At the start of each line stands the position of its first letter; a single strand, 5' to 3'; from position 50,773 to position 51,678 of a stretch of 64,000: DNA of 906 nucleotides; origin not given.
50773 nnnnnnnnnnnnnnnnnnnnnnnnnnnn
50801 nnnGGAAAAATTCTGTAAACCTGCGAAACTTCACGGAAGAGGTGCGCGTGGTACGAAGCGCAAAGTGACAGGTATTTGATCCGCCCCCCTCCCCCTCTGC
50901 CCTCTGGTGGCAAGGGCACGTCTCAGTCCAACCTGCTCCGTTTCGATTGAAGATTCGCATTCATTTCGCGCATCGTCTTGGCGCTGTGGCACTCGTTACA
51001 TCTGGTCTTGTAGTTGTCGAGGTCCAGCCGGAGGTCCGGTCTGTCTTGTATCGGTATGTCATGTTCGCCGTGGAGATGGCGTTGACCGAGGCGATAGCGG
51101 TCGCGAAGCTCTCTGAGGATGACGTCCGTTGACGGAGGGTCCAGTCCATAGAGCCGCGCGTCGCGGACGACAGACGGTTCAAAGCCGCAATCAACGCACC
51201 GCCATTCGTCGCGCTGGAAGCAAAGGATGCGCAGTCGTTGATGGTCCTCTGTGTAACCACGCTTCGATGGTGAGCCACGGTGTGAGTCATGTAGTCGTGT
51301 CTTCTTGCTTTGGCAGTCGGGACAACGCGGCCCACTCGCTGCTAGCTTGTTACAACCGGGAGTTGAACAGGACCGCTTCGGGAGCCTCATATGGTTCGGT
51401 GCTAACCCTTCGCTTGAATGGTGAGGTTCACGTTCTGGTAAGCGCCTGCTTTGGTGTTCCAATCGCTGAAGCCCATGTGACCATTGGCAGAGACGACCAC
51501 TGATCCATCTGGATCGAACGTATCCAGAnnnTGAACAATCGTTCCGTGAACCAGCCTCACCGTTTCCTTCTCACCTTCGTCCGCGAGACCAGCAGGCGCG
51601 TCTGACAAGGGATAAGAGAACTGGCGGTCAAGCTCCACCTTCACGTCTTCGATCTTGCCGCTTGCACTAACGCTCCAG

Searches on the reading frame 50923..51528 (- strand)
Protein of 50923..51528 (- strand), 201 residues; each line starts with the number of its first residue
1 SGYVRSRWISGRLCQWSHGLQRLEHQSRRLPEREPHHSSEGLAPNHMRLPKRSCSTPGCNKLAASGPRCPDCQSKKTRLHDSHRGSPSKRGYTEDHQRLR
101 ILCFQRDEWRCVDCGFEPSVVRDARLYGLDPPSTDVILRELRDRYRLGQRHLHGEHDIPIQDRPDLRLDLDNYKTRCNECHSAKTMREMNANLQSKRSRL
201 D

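Call 77: search_protein_families(library=phrogs, proteins=[window:50923-51528:-], max_evalue=0.001)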
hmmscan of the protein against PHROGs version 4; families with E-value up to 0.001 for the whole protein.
window:50923-51528:- (201 aa): 6 families
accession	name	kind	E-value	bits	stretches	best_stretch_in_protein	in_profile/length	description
phrog_144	-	DNA, RNA and nucleotide metabolism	3.4e-18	66.9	2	47-120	18-95/175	HNH endonuclease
phrog_589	-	DNA, RNA and nucleotide metabolism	3.2e-12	47.6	1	59-197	41-151/179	HNH endonuclease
phrog_5956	-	DNA, RNA and nucleotide metabolism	7.2e-06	26.7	1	68-196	23-119/138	HNH endonuclease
phrog_4581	-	head and packaging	2.4e-05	24.9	1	105-193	62-117/395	terminase small subunit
phrog_119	-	DNA, RNA and nucleotide metabolism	0.00011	22.1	1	88-194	183-264/443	HNH endonuclease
phrog_4160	-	unknown function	0.00013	22.9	0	51-116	6-78/178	-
